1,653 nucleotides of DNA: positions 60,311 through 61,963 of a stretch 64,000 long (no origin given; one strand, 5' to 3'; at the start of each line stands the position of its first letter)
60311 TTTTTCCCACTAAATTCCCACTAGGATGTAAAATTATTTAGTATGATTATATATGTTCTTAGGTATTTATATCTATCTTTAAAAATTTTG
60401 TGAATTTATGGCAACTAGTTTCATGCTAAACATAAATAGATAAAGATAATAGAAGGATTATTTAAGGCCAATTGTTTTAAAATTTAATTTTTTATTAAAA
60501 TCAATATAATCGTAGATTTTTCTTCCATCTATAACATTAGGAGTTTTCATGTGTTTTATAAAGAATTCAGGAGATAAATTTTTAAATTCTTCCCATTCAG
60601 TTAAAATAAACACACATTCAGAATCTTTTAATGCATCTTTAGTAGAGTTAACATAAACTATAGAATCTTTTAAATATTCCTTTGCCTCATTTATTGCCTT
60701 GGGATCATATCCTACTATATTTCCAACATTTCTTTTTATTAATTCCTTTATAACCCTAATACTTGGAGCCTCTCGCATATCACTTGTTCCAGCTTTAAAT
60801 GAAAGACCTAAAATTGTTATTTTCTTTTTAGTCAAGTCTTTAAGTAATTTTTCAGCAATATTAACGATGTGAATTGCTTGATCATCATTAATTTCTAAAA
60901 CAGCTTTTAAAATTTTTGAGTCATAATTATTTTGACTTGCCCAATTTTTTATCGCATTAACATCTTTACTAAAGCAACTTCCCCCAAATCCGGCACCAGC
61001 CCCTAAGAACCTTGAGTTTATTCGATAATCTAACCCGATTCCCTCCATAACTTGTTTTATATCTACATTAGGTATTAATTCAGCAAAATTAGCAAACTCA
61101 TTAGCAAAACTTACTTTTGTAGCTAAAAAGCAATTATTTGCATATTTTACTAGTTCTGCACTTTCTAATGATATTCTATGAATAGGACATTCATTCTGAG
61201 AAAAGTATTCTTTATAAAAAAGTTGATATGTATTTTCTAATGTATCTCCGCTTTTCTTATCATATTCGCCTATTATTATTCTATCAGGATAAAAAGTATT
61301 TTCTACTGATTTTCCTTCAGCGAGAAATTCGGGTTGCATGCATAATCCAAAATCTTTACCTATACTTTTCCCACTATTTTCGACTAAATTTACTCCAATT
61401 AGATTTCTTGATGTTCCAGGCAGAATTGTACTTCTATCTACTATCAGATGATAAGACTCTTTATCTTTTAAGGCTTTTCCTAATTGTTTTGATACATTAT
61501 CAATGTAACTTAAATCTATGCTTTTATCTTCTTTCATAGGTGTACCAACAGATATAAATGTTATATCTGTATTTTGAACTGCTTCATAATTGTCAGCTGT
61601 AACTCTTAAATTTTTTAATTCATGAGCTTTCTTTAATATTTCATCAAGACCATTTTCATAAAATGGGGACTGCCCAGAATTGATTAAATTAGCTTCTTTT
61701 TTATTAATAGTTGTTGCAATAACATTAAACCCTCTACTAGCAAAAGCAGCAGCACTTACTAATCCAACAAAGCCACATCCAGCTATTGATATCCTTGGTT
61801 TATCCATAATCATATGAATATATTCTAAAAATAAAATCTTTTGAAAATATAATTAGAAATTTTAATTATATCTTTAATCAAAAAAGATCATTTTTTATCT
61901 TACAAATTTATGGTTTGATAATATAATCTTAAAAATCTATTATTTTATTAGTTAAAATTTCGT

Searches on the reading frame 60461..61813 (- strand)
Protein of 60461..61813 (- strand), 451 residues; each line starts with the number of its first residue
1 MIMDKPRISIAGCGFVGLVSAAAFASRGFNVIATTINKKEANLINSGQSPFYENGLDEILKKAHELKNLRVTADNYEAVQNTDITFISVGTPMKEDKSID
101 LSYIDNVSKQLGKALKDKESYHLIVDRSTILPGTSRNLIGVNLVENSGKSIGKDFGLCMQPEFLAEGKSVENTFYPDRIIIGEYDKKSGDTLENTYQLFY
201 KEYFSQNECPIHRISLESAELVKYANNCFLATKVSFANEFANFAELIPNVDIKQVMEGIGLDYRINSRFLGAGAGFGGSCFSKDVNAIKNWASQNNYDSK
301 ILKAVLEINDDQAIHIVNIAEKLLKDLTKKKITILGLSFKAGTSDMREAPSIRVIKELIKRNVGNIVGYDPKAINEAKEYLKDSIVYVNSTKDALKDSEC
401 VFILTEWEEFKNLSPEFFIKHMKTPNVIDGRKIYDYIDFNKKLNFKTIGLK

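Call 44: search_protein_families(library=pfam, proteins=[window:60461-61813:-], max_evalue=0.00001)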
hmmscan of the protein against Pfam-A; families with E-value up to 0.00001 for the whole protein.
window:60461-61813:- (451 aa): 4 families
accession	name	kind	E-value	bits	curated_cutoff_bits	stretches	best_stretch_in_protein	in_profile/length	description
PF03721.20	UDPG_MGDP_dh_N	-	1e-51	175.6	27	1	7-193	2-185/187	UDP-glucose/GDP-mannose dehydrogenase family, NAD binding domain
PF00984.24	UDPG_MGDP_dh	-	3e-31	107.8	25.4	1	217-310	1-93/94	UDP-glucose/GDP-mannose dehydrogenase family, central domain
PF03720.21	UDPG_MGDP_dh_C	-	1.2e-28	99.9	30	1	334-435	2-102/103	UDP-glucose/GDP-mannose dehydrogenase family, UDP binding domain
PF03807.23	F420_oxidored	-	3.8e-06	27.9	21.6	0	8-91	2-69/94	NADP oxidoreductase coenzyme F420-dependent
